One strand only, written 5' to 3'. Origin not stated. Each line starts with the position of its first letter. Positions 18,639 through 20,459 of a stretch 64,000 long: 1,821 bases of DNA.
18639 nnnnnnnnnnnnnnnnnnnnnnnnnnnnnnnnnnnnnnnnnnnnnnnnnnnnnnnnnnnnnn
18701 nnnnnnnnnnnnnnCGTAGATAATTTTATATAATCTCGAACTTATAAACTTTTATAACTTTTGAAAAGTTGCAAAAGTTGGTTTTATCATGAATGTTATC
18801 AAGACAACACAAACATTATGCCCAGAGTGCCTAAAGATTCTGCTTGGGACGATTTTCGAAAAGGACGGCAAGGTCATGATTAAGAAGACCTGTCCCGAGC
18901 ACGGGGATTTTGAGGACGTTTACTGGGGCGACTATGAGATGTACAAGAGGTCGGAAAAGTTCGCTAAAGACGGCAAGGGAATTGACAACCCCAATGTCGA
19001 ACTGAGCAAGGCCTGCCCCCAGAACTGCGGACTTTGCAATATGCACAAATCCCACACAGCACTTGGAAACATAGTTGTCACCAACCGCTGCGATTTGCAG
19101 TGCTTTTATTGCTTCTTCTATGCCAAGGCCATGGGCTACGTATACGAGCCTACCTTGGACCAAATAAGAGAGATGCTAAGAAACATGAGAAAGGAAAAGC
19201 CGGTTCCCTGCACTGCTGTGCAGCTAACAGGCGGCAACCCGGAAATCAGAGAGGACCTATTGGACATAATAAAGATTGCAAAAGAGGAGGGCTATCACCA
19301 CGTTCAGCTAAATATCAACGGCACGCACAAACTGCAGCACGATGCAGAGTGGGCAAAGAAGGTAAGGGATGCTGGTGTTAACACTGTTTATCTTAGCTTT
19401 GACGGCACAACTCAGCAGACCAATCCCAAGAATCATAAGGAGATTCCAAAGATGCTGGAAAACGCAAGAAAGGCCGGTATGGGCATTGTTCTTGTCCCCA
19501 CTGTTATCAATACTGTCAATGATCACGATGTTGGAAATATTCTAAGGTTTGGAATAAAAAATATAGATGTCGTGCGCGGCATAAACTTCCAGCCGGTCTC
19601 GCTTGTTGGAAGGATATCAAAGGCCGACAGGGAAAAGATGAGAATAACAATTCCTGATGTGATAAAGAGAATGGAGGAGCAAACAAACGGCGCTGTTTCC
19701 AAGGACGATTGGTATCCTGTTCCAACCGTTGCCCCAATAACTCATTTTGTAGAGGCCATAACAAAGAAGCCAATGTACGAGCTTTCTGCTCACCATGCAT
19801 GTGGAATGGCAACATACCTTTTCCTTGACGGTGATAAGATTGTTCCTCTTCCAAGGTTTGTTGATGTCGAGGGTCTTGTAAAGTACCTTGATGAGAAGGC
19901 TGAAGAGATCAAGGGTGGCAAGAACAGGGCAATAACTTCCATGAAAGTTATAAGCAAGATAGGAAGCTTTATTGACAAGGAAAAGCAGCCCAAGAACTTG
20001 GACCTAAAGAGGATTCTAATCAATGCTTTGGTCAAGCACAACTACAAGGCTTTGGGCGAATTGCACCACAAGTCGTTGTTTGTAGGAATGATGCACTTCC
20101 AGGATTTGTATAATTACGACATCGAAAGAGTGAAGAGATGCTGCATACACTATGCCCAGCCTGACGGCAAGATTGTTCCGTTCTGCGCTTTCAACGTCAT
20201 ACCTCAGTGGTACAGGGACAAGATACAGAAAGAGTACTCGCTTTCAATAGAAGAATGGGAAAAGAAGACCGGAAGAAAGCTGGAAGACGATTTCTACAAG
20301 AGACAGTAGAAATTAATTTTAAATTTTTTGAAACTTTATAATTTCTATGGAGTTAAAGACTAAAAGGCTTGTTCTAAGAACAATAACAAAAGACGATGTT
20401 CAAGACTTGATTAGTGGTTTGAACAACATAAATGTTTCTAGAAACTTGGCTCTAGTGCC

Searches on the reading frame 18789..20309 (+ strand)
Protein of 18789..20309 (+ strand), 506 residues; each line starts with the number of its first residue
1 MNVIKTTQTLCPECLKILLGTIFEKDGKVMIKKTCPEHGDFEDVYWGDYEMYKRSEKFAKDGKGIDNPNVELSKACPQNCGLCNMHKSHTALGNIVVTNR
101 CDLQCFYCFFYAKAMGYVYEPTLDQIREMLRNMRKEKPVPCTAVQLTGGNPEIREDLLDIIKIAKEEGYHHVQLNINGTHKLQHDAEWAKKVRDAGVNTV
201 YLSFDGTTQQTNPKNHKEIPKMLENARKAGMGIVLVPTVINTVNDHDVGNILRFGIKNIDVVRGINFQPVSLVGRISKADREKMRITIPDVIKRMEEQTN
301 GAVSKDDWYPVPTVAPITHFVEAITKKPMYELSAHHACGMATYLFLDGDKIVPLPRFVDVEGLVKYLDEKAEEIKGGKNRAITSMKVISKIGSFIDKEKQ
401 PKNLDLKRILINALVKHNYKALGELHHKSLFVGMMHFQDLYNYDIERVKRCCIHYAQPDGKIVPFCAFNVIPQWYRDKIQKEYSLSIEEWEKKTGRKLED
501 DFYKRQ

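Call 66: search_protein_families(library=pfam, proteins=[window:18789-20309:+], max_evalue=0.00001)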
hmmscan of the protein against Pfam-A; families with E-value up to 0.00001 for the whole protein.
window:18789-20309:+ (506 aa): 2 families
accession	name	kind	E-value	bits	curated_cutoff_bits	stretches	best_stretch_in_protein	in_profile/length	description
PF04055.27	Radical_SAM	-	5e-26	92.3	29.5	1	95-254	1-165/166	Radical SAM superfamily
PF23545.1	Zn_ribbon_HMPTM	-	8.3e-20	70.5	27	1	3-46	1-44/45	HMPTM N-terminal zinc ribbon domain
